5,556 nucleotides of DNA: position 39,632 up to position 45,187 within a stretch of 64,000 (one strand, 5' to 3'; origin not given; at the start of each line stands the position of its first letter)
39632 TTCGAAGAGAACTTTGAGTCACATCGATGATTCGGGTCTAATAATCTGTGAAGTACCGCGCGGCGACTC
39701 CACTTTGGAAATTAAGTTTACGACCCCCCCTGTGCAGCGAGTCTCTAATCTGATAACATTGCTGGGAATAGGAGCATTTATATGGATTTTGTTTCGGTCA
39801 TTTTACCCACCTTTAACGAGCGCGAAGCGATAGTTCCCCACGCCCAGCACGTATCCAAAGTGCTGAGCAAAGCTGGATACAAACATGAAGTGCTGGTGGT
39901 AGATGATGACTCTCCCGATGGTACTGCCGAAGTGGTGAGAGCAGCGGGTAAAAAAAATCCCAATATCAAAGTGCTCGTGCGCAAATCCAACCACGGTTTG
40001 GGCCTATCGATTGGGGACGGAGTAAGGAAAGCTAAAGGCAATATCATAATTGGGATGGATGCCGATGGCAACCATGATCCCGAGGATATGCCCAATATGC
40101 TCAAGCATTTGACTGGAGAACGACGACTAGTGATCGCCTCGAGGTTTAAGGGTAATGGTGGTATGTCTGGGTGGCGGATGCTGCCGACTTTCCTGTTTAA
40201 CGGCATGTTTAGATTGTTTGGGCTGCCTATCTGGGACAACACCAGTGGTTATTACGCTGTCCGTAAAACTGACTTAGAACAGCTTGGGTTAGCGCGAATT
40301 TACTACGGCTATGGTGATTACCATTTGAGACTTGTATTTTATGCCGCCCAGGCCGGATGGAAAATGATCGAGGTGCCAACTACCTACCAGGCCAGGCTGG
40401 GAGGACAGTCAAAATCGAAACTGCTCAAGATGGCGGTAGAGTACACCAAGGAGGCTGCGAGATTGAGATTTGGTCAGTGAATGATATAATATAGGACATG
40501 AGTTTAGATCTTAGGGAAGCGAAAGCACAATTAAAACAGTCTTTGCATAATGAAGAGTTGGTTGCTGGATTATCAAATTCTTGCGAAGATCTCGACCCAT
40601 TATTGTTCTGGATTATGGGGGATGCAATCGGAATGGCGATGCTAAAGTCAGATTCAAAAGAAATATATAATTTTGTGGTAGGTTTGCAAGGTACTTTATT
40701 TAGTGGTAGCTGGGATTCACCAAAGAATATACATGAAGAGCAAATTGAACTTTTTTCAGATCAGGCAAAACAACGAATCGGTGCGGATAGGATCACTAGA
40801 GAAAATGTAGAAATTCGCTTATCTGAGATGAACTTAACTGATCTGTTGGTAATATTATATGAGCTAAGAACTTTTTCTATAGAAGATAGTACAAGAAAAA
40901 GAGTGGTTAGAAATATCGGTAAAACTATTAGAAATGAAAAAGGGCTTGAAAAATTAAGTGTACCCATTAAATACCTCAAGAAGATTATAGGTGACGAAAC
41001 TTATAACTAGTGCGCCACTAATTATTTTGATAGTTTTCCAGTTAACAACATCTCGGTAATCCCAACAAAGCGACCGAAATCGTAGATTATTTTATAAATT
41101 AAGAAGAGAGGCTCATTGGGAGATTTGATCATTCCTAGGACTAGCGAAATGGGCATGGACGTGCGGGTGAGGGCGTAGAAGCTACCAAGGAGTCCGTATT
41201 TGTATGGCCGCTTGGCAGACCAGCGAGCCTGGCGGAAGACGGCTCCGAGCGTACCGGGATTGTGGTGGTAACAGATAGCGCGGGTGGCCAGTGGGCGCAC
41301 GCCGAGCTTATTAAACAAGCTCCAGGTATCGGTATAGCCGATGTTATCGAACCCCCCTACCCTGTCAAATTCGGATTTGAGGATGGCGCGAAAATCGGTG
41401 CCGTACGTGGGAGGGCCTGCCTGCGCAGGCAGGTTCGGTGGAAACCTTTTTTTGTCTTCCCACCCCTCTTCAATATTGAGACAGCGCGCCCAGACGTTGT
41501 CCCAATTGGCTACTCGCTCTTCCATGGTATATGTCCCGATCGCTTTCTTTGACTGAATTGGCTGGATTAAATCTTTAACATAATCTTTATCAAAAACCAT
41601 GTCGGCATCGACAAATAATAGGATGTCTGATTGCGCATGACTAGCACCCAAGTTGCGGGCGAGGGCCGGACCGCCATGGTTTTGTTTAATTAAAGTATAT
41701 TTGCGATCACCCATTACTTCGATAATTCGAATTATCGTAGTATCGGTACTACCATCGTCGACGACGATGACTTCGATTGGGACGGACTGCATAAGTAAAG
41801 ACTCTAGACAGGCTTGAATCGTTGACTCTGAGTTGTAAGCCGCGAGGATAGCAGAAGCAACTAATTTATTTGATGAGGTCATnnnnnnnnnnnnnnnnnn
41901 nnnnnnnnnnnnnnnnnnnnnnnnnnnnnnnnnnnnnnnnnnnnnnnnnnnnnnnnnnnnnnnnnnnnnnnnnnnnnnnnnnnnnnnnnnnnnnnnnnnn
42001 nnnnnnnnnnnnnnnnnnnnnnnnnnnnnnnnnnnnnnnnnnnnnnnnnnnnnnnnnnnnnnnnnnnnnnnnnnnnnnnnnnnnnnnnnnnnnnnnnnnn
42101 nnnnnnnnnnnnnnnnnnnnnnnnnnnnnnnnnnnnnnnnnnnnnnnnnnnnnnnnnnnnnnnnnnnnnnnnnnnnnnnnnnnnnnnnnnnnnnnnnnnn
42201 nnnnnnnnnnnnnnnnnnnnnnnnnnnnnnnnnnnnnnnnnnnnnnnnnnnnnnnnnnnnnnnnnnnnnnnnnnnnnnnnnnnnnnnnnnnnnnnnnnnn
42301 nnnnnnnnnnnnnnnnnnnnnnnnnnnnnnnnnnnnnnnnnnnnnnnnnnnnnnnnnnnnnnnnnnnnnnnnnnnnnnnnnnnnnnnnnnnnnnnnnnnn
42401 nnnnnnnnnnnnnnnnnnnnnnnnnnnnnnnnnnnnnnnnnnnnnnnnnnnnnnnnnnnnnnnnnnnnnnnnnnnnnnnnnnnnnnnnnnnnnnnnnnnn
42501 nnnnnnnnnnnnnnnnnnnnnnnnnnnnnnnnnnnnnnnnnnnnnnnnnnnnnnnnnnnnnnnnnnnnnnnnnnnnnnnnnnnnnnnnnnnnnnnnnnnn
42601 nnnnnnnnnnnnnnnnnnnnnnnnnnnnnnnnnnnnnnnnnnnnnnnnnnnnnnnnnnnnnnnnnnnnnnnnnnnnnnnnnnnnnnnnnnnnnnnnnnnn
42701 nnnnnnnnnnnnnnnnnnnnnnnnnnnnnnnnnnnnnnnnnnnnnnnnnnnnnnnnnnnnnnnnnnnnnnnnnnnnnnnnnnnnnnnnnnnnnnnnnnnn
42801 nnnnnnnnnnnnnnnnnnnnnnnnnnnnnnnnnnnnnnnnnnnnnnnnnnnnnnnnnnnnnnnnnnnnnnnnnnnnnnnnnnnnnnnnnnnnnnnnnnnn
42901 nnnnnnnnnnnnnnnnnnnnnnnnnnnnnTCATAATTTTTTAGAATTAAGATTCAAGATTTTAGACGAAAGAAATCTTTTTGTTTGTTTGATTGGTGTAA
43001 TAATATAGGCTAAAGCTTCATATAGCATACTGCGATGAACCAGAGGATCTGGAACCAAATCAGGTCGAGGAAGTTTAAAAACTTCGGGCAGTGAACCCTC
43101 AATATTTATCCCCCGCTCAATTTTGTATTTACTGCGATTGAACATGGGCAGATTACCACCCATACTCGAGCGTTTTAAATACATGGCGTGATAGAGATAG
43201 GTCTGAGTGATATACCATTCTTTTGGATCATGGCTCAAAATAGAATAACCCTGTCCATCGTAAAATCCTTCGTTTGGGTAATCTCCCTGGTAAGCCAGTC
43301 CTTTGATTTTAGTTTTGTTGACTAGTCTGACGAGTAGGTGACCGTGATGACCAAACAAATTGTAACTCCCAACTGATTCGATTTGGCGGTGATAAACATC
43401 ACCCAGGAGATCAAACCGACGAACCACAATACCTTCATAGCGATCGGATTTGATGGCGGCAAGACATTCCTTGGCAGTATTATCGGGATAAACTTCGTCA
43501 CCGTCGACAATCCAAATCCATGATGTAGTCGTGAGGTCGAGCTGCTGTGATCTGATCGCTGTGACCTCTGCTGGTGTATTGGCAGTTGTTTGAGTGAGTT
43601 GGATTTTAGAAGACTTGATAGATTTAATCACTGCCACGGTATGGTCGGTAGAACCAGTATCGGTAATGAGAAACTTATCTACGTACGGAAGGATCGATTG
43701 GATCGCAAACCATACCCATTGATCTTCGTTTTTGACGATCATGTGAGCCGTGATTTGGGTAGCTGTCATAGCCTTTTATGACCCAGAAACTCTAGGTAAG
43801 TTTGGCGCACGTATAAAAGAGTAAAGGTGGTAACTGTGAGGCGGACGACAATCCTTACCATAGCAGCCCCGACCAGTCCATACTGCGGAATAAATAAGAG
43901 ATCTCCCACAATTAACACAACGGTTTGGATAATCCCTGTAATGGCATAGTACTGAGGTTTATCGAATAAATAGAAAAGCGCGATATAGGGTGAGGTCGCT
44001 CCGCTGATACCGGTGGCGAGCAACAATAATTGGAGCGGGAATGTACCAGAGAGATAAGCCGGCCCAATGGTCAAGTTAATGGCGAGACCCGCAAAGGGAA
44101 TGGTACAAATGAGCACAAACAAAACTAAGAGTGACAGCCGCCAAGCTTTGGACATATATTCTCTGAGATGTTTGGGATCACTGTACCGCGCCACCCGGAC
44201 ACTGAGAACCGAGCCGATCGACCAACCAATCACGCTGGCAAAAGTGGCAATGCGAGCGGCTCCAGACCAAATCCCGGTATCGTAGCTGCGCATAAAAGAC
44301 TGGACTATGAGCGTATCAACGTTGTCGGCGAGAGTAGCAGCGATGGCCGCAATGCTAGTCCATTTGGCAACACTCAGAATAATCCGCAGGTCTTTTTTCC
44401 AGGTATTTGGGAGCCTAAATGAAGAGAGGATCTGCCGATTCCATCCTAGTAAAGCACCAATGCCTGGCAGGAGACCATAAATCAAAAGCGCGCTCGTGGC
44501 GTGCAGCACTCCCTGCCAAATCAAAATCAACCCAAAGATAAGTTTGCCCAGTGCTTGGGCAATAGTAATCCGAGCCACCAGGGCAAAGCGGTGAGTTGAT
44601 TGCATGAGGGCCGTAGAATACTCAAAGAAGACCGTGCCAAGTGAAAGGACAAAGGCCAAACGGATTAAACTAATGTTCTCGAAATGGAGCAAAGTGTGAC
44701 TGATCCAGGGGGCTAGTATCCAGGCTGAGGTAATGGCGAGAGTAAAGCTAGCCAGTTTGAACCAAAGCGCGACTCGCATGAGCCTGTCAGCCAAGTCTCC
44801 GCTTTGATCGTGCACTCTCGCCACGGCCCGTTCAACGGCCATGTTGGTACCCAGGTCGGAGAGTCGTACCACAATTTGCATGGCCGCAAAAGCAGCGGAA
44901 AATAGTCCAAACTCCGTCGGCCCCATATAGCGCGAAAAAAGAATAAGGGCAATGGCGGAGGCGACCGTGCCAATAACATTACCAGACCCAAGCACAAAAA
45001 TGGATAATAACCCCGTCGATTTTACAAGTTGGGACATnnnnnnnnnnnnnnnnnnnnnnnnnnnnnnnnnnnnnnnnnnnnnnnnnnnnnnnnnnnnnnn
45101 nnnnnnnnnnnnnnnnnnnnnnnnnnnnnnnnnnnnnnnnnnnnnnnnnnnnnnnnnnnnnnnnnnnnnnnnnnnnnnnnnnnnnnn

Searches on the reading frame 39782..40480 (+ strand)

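Call 8: search_protein_families(library=pfam, proteins=[window:39782-40480:+], max_evalue=0.0001)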
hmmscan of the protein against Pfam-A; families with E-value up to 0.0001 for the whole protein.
window:39782-40480:+ (232 aa): 2 families
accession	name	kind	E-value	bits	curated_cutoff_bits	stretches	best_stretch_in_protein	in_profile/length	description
PF00535.33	Glycos_transf_2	-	9.8e-28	97.6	23.3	1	5-167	1-166/168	Glycosyl transferase family 2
PF10111.15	Glyco_tranf_2_2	-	5e-05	23.4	27.3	1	25-109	17-105/276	Glycosyltransferase like family 2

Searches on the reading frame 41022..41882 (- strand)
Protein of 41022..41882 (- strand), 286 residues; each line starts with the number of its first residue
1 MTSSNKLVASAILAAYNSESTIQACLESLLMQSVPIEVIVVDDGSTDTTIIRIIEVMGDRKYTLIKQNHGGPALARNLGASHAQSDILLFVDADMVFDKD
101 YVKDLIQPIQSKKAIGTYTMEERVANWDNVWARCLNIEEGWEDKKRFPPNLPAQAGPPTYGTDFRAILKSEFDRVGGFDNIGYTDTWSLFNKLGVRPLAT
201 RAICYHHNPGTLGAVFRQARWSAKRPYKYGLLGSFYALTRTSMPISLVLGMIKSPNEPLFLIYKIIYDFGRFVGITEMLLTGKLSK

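Call 8: search_protein_families(library=pfam, proteins=[window:41022-41882:-], max_evalue=0.0001)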
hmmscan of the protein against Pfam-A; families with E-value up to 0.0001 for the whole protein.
window:41022-41882:- (286 aa): 3 families
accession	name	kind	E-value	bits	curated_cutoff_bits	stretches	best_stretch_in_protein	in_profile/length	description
PF00535.33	Glycos_transf_2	-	6.5e-26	91.7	23.3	1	10-117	1-114/168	Glycosyl transferase family 2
PF10111.15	Glyco_tranf_2_2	-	4.2e-13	49.8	27.3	1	12-113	3-110/276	Glycosyltransferase like family 2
PF13641.12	Glyco_tranf_2_3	-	1.9e-09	38.3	27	1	11-137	5-137/230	Glycosyltransferase like family 2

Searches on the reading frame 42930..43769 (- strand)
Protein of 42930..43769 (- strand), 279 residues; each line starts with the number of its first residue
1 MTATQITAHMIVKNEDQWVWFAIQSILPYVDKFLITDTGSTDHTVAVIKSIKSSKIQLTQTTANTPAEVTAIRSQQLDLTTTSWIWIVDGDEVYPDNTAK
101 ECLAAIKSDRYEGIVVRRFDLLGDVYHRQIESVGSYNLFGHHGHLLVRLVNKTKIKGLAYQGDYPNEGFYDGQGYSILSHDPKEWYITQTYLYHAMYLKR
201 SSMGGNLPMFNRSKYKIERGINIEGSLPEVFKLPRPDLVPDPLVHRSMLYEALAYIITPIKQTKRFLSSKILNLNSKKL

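Call 8: search_protein_families(library=pfam, proteins=[window:42930-43769:-], max_evalue=0.0001)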
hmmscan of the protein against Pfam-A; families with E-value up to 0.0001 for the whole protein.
window:42930-43769:- (279 aa): 1 family
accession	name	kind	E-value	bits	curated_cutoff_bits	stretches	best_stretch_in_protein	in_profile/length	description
PF00535.33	Glycos_transf_2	-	1.5e-11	45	23.3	1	9-128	3-125/168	Glycosyl transferase family 2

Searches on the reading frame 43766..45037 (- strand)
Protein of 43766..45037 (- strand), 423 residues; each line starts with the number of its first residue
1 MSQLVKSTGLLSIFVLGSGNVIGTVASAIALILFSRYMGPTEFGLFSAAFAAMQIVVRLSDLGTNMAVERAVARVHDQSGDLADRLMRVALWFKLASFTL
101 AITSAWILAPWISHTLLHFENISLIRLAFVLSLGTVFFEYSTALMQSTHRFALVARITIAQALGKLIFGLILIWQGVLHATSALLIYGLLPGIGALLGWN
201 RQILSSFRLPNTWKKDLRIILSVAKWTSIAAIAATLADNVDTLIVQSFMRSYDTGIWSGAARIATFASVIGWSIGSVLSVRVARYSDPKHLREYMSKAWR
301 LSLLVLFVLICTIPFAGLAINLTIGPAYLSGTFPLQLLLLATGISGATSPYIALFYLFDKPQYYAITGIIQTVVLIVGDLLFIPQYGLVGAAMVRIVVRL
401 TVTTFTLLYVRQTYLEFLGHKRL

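Call 4: search_protein_families(library=pfam, proteins=[window:43766-45037:-], max_evalue=0.01)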
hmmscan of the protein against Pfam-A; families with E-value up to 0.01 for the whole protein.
window:43766-45037:- (423 aa): 2 families
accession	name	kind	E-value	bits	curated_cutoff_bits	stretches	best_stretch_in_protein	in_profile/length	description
PF01943.22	Polysacc_synt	-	4.5e-22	79.2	28.2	1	12-277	4-265/274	Polysaccharide biosynthesis protein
PF13440.11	Polysacc_synt_3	-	2.9e-15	56.7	23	1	35-329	3-289/293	Polysaccharide biosynthesis protein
